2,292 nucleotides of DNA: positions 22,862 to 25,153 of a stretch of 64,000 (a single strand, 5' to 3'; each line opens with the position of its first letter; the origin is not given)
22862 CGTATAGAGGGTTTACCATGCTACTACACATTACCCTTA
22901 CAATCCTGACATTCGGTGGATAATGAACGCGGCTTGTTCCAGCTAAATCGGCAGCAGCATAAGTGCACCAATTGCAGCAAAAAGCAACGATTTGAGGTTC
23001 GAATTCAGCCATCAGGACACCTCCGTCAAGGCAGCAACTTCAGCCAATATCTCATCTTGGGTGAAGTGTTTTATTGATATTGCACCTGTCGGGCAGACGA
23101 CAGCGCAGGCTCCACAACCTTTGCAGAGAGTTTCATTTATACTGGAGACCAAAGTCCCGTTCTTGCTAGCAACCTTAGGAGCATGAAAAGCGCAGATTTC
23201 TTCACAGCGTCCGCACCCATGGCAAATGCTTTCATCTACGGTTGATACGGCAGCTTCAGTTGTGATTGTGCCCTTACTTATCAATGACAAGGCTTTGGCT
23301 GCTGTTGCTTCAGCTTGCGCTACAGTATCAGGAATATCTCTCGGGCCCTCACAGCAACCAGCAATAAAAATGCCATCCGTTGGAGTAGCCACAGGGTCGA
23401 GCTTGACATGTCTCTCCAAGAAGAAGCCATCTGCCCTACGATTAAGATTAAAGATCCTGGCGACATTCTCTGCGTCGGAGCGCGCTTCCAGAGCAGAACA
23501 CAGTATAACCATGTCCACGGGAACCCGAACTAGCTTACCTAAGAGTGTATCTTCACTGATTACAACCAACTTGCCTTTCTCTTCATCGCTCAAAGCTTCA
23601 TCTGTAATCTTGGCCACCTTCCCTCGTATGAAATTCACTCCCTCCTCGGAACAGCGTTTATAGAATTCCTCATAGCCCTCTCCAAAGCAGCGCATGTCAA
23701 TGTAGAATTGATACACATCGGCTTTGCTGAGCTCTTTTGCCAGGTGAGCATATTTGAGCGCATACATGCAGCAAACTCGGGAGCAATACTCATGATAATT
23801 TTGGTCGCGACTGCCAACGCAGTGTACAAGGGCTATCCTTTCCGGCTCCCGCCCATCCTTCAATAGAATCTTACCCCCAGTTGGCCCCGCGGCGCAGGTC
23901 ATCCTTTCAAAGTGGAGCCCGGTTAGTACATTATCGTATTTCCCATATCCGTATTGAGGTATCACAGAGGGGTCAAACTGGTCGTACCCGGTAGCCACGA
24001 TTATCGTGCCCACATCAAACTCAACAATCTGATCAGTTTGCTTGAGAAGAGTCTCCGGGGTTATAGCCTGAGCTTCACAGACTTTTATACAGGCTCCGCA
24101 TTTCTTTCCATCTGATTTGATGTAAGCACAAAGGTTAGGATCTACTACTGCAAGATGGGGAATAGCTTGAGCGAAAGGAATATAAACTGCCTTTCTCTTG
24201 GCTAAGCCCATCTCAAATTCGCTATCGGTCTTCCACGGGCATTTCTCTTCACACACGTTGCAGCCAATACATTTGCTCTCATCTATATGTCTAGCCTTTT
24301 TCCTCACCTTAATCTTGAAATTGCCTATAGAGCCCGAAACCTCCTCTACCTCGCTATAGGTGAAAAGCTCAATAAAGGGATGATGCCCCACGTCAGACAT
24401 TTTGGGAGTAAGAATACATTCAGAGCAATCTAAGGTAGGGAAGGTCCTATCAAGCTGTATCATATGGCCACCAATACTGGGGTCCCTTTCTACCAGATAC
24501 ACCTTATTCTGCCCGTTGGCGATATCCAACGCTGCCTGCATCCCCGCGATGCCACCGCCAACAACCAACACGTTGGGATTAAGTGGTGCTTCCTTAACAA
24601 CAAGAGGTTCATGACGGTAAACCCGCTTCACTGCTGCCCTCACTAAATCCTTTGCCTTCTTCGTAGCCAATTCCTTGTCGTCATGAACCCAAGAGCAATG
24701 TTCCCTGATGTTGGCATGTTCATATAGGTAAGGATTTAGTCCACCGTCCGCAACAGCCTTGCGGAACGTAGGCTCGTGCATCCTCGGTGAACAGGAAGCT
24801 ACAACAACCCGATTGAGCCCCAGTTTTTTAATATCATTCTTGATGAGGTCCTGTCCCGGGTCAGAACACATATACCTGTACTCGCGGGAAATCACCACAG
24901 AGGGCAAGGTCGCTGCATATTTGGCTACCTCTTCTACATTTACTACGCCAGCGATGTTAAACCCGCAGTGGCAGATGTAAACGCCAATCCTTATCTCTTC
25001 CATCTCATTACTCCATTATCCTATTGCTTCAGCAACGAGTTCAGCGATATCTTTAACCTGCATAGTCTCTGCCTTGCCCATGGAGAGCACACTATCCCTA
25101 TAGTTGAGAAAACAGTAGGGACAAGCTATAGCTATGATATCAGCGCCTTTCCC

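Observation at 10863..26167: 15-kb co-directional Hdr/Mvh/Nfn supercluster: a possible multi-branch electron-bifurcating system with an unknown disulfide substrate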

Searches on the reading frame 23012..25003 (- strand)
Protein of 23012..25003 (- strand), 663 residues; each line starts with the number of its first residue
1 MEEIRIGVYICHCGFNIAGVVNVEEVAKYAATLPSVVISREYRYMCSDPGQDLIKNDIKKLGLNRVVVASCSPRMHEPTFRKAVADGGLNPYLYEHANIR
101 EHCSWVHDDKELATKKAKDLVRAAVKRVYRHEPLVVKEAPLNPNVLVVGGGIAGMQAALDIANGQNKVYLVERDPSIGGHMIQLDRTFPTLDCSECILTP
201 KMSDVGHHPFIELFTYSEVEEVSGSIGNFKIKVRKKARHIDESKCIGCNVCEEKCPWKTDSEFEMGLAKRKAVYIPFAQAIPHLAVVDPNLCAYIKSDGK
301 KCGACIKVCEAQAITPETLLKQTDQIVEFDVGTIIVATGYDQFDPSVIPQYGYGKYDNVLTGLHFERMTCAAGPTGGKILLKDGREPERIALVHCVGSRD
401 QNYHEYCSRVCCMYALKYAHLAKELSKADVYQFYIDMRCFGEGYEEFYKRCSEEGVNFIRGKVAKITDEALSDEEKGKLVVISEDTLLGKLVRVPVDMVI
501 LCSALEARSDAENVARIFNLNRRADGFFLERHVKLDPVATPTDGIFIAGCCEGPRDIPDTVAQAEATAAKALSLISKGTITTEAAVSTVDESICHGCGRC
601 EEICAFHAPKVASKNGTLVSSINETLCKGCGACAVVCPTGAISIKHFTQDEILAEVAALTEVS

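Call 3: search_protein_families(library=pfam, proteins=[window:23012-25003:-], max_evalue=0.001)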
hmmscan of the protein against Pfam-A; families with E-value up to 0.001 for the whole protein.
window:23012-25003:- (663 aa): 18 families
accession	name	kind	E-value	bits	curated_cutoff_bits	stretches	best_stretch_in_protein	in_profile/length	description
PF00037.32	Fer4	-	1.1e-20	72.9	21.1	3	622-643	3-24/24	4Fe-4S binding domain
PF12837.12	Fer4_6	-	3.5e-17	61.9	25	3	621-642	3-24/24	4Fe-4S binding domain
PF12838.12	Fer4_7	-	3.1e-14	53.6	27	1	594-641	2-52/52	4Fe-4S dicluster domain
PF13484.11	Fer4_16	-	2.7e-11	44.5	30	0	627-645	2-20/66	4Fe-4S double cluster binding domain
PF13187.11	Fer4_9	-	2.5e-10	40.7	27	1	594-642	2-52/52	4Fe-4S dicluster domain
PF25160.1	LdpA_Fe-S-bd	-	5.1e-09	36.2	27.6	0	621-644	22-45/49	LdpA Fe-S cluster-binding domain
PF14697.11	Fer4_21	-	1.5e-08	35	35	1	588-643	2-58/59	4Fe-4S dicluster domain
PF12797.12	Fer4_2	-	2.7e-08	33.7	24.5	1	238-257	3-22/22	4Fe-4S binding domain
PF07992.20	Pyr_redox_2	-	3.2e-08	33.8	26.1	1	144-220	2-58/291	Pyridine nucleotide-disulphide oxidoreductase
PF13237.11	Fer4_10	-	6.2e-08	32.9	25.5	1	240-262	4-27/53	4Fe-4S dicluster domain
PF12831.13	FAD_oxidored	-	4.8e-07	29.9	27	1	145-181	2-38/416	FAD dependent oxidoreductase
PF00890.30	FAD_binding_2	-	2.7e-06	27.3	20.4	1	145-180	2-37/414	FAD binding domain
PF01266.30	DAO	-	6.4e-06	26.4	27.9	1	145-179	2-36/353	FAD dependent oxidoreductase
PF17179.9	Fer4_22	-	2.1e-05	25.7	27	0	583-605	70-92/95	4Fe-4S dicluster domain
PF13450.12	NAD_binding_8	-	0.00011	22.9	21.9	1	147-181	1-35/68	NAD(P)-binding Rossmann-like domain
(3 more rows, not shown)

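Call 5: search_protein_families(library=ncbifam, proteins=[window:23012-25003:-], max_evalue=0.00001)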
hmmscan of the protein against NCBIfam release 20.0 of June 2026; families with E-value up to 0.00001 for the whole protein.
window:23012-25003:- (663 aa): 34 families (the best 25 are shown)
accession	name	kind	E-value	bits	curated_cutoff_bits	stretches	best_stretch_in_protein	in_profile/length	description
NF040770.1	hetero_SS_HdrA2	exception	5e-249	828.5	1100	1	5-662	1-643/777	CoB-CoM heterodisulfide reductase HdrA2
NF041778.1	hetero_SS_HdrA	equivalog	6.1e-182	606.3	1400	1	6-661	8-652/771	ferredoxin:CoB-CoM heterodisulfide reductase subunit HdrA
NF041891.1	hdrA_Methbact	equivalog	3e-163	544.9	1300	1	5-658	2-634/762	ferredoxin:CoB-CoM heterodisulfide reductase subunit HdrA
TIGR04105.1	FeFe_hydrog_B1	subfamily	8.2e-12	44.5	450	0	231-359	130-248/462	monomeric [FeFe] hydrogenase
NF058577.1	FdxA_fam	equivalog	2e-10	40.7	65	0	615-641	26-52/52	4Fe-4S ferredoxin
NF007382.0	PRK09898.1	equivalog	2.1e-10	40.5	213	1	558-647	120-203/208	ferredoxin-like protein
NF038196.1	ferrodoxin_EFR1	subfamily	4.5e-10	40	75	1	583-649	176-236/242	EFR1 family ferrodoxin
TIGR02512.1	FeFe_hydrog_A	subfamily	1.5e-09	37.3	405.95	0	240-327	4-80/375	[FeFe] hydrogenase, group A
TIGR01971.1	NuoI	subfamily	1.6e-09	37.4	113.05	0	590-645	40-101/121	NADH-quinone oxidoreductase, chain I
NF040864.1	HgcB_ferredoxin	equivalog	1.9e-09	37.2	99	1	588-645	10-64/93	mercury methylation ferredoxin HgcB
NF009053.0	PRK12387.1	subfamily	2.4e-09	37.2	204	0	623-649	36-62/180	formate hydrogenlyase complex iron-sulfur subunit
NF005503.0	PRK07118.1-2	equivalog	4.5e-09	36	252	0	231-324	155-239/292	RnfABCDGE type electron transport complex subunit B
NF042909.1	FMH_DH_FwdF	exception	6.6e-09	35.3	375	1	586-648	219-280/336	tungsten-dependent formylmethanofuran dehydrogenase subunit FwdF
NF007202.0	PRK09623.1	equivalog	7.3e-09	35.9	166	1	581-645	40-101/105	3-methyl-2-oxobutanoate dehydrogenase subunit delta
NF043039.1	HgcAB_like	equivalog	1.7e-08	34.5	285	1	584-643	292-350/350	HgcAB-like fusion protein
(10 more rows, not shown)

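Call 22: search_solved_structures(query=window:23012-25003:-, show_alignments=1, max_evalue=1e-10)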
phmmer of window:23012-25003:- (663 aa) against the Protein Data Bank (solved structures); distinct sequences matched with E-value up to 1e-10: 6.
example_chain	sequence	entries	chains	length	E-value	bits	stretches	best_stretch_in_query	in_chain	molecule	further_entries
5odc_A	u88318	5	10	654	1.2e-220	737.4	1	1-656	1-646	Heterodisulfide reductase, subunit A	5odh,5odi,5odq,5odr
8rvu_a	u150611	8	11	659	4.3e-214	715.7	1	1-659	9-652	H(2):CoB-CoM heterodisulfide,ferredoxin reductase subunit A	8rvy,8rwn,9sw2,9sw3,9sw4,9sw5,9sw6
8rvv_A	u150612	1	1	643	1.4e-212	710.7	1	5-658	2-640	H(2):CoB-CoM heterodisulfide,ferredoxin reductase subunit A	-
7bkb_A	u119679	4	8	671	5.5e-199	665.8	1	3-658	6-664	CoB--CoM heterodisulfide reductase iron-sulfur subunit A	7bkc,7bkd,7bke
9sfi_A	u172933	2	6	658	3.1e-189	633.6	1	2-656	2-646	CoB--CoM heterodisulfide reductase iron-sulfur subunit A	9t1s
6tjr_A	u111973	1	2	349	3.9e-43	150.9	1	327-574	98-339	Fumarate reductase/succinate dehydrogenase flavoprotein domain protein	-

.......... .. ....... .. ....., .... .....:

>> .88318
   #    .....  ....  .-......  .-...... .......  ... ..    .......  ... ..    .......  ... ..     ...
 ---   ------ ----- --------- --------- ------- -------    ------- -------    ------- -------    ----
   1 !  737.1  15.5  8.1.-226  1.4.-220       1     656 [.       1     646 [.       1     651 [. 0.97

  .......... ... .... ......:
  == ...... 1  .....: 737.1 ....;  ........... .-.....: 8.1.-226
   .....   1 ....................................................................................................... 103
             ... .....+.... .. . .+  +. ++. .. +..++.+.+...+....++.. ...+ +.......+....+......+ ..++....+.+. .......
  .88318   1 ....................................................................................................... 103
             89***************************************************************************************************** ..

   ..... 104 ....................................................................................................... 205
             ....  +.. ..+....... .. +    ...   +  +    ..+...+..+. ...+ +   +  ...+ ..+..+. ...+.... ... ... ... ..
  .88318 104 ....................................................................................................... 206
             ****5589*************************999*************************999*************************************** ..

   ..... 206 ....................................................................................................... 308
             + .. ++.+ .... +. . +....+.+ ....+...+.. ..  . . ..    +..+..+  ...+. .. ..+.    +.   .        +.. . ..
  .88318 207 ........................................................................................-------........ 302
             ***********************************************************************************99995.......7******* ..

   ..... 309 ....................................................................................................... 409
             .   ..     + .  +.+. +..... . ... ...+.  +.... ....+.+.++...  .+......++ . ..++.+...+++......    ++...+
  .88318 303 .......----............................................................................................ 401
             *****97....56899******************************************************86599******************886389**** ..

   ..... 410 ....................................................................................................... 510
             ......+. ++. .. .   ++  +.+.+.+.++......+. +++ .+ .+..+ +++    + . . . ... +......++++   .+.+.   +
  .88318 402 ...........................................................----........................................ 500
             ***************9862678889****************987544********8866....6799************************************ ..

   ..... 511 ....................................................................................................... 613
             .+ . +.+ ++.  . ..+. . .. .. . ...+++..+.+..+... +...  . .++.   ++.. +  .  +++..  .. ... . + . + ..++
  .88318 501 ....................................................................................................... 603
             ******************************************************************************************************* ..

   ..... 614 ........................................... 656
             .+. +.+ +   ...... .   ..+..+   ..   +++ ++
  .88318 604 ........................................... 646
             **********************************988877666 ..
